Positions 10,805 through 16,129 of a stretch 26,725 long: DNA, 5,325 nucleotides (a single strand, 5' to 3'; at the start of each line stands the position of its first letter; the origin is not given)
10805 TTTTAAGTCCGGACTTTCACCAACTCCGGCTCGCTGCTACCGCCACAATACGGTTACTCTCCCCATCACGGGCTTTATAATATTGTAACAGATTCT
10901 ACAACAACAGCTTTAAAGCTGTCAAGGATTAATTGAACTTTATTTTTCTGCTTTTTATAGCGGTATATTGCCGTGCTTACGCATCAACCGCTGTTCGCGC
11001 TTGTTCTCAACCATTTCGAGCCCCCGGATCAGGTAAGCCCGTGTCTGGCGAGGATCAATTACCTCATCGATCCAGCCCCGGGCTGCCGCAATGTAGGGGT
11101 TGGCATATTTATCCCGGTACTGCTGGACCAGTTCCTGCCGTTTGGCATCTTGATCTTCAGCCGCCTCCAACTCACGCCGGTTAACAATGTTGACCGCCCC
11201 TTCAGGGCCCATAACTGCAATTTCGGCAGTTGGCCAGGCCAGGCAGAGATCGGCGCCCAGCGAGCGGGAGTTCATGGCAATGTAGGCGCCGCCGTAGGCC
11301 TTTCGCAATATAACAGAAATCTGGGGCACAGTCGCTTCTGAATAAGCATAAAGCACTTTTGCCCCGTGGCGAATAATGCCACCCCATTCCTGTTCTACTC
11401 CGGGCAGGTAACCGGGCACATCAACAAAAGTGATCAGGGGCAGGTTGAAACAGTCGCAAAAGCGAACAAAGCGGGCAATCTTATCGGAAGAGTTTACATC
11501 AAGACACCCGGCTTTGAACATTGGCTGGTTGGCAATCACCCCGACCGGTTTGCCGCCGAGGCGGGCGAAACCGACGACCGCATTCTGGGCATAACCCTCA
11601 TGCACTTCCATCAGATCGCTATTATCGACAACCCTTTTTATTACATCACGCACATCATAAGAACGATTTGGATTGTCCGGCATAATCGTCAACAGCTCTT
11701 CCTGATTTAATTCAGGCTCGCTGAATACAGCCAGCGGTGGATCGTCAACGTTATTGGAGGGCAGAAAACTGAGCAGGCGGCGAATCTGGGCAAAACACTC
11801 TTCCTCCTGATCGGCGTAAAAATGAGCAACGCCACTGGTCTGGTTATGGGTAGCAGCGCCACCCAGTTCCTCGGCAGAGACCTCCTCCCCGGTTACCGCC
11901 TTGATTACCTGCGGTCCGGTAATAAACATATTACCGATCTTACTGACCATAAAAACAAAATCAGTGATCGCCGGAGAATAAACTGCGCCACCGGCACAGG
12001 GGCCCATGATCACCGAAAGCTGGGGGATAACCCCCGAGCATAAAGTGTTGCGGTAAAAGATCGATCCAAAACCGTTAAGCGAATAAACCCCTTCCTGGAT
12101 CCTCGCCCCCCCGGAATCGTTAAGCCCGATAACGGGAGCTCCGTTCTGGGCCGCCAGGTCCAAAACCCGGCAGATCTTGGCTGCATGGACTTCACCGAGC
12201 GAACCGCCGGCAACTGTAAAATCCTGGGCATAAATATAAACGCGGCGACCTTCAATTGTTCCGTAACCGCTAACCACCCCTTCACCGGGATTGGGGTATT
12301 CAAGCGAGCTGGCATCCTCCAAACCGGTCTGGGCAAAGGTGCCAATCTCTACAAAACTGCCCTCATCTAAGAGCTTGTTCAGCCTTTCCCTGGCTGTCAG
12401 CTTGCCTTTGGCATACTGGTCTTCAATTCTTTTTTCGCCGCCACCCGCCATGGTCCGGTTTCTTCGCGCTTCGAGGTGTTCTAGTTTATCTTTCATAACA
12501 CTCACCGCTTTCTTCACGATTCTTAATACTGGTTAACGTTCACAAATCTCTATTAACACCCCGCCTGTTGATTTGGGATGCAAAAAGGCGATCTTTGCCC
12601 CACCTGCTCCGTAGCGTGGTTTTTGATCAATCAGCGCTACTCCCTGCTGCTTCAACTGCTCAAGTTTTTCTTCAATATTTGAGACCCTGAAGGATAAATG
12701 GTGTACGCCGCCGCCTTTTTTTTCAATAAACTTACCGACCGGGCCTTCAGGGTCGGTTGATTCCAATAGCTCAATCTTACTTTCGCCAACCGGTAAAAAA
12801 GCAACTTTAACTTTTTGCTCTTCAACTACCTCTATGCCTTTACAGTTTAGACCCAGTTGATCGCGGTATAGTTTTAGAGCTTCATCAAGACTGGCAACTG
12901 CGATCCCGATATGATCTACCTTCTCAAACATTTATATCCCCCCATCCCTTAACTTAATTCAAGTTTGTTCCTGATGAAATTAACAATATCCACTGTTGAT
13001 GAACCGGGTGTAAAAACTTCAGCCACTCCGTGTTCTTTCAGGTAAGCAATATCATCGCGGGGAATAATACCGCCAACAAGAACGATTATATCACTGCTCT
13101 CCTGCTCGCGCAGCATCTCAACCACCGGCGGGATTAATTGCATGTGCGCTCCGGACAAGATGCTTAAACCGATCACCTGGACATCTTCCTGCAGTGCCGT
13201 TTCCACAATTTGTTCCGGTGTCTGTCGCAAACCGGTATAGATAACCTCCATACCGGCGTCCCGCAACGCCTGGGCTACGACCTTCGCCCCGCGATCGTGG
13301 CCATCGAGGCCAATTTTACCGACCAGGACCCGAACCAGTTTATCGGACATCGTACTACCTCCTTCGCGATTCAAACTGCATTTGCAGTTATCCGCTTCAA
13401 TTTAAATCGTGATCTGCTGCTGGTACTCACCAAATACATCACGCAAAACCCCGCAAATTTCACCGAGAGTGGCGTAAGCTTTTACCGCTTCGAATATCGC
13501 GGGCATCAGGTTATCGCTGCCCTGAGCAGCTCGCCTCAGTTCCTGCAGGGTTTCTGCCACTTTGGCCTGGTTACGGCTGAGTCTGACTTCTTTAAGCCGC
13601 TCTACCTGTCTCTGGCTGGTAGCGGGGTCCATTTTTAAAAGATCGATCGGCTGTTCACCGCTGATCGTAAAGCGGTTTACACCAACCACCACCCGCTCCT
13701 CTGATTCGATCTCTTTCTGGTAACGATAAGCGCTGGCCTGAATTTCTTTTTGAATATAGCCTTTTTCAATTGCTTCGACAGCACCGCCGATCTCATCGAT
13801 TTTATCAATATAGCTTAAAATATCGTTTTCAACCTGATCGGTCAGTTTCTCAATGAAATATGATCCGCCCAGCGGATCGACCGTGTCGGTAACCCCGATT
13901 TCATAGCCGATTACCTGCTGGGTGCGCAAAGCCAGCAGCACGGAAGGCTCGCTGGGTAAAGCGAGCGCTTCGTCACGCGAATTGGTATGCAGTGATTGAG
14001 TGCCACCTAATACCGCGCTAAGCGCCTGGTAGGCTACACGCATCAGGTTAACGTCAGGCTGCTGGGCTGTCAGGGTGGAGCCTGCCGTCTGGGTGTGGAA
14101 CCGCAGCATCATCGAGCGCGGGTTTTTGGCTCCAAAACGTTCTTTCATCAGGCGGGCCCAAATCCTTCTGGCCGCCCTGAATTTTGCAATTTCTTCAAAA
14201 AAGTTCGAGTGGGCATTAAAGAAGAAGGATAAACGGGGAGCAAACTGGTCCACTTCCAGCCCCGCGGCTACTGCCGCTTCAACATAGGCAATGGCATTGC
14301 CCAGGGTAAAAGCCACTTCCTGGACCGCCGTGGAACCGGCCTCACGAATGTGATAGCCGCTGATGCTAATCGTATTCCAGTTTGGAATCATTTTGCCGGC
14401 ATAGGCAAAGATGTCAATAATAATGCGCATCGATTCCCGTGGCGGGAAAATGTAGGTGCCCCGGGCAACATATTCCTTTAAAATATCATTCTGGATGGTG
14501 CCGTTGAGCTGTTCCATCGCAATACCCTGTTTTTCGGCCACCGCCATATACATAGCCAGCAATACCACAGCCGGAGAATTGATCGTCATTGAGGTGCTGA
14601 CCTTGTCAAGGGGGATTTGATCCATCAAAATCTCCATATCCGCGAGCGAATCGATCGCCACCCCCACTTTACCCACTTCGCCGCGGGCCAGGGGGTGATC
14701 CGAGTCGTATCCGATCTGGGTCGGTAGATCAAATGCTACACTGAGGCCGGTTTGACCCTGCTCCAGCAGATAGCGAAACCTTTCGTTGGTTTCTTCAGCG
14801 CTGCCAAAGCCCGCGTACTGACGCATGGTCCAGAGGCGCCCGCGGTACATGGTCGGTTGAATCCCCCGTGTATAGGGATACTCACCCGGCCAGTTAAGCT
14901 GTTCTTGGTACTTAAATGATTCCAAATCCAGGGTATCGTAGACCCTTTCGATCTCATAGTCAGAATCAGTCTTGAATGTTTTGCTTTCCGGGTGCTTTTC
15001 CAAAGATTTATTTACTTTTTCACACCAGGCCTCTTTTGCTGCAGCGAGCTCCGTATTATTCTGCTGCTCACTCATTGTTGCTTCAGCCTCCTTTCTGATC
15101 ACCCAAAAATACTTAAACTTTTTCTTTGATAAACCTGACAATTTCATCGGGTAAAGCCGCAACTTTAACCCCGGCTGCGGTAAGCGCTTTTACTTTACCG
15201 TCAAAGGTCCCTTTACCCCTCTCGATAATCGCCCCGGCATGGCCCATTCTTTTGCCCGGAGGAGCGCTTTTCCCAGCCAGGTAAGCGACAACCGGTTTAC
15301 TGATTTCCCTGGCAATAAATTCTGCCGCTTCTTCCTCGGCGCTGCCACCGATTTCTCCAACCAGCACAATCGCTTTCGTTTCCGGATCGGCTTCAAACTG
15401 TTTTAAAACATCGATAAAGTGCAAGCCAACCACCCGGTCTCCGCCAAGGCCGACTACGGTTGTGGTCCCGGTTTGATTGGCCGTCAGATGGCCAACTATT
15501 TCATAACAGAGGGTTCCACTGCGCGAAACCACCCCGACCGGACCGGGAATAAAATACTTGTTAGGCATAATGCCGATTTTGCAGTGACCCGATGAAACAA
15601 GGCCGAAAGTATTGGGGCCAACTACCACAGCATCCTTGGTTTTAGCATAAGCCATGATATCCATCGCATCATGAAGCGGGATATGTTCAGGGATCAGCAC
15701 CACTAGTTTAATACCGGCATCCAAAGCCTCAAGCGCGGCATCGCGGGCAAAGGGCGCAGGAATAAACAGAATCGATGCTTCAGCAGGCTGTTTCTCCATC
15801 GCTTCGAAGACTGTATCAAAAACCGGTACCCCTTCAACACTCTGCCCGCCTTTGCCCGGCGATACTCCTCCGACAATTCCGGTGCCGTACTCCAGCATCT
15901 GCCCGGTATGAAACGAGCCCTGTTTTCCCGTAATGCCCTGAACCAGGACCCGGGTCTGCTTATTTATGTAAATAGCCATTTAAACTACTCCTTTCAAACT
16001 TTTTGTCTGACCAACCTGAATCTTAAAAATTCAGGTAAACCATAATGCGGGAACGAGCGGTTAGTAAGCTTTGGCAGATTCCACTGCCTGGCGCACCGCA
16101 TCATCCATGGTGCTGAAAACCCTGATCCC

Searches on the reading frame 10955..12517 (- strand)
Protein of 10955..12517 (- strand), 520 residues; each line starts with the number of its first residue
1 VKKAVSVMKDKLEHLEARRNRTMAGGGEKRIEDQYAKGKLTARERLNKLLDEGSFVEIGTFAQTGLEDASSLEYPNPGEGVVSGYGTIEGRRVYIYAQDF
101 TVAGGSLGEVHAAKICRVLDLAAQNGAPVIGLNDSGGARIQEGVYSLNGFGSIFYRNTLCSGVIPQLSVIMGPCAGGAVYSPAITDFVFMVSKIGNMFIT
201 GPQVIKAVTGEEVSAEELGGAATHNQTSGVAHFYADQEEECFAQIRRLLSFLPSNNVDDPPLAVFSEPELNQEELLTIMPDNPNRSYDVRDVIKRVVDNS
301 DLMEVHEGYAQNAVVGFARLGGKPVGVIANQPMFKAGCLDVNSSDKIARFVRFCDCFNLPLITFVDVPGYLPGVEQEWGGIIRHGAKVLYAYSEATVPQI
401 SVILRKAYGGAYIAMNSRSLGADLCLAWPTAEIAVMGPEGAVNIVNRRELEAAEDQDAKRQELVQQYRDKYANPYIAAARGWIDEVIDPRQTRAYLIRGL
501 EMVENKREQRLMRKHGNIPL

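Call 7: search_protein_families(library=pfam, proteins=[window:10955-12517:-], max_evalue=0.00001)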
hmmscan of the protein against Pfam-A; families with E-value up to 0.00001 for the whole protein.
window:10955-12517:- (520 aa): 2 families
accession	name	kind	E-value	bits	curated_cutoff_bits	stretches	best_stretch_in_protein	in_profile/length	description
PF01039.27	Carboxyl_trans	-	8.6e-196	651.8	22.3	1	34-518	2-493/493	Carboxyl transferase domain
PF03255.19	ACCA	-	3.2e-11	43.4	23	1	289-452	68-237/310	Acetyl co-enzyme A carboxylase carboxyltransferase-like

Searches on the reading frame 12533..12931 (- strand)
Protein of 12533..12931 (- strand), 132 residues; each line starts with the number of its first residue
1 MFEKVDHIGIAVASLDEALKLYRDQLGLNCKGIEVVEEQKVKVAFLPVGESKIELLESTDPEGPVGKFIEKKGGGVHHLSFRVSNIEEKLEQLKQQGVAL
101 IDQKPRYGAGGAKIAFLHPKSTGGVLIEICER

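Call 7: search_protein_families(library=pfam, proteins=[window:12533-12931:-], max_evalue=0.00001)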
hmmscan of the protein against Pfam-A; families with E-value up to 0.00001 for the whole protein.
window:12533-12931:- (132 aa): 3 families
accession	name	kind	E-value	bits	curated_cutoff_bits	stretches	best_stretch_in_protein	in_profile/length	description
PF13669.12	Glyoxalase_4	-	3.9e-25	88.7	27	1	6-116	1-109/109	Glyoxalase/Bleomycin resistance protein/Dioxygenase superfamily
PF00903.31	Glyoxalase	-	4.9e-19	69.3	20.6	1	4-129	1-121/121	Glyoxalase/Bleomycin resistance protein/Dioxygenase superfamily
PF13468.12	Glyoxalase_3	-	1.6e-09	38.5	25.1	1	5-105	1-105/176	Glyoxalase-like domain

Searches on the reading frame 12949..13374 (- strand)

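Call 7: search_protein_families(library=pfam, proteins=[window:12949-13374:-], max_evalue=0.00001)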
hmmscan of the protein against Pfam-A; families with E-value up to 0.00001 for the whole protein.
window:12949-13374:- (141 aa): 1 family
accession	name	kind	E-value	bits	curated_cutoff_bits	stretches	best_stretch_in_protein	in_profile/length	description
PF02310.24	B12-binding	-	6e-28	97.6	32.1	1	15-129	2-118/121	B12 binding domain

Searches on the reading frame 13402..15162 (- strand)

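Call 7: search_protein_families(library=pfam, proteins=[window:13402-15162:-], max_evalue=0.00001)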
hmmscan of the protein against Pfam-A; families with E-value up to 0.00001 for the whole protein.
window:13402-15162:- (586 aa): 1 family
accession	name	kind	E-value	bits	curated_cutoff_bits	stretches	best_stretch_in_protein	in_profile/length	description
PF01642.28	MM_CoA_mutase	-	1.4e-233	776.6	22.1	1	64-578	1-512/512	Methylmalonyl-CoA mutase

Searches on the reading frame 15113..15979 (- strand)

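Call 7: search_protein_families(library=pfam, proteins=[window:15113-15979:-], max_evalue=0.00001)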
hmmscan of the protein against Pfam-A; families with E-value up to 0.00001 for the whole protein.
window:15113-15979:- (288 aa): 3 families
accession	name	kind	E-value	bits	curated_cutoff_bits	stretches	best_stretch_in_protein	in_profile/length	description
PF02629.25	CoA_binding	-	8.9e-29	100.5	22.3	1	6-98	1-96/97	CoA binding domain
PF00549.24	Ligase_CoA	-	2.3e-25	89.6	24.5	1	151-271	1-127/128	CoA-ligase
PF13607.11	Succ_CoA_lig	-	3.6e-13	49.9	27.4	1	145-252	1-107/138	Succinyl-CoA ligase like flavodoxin domain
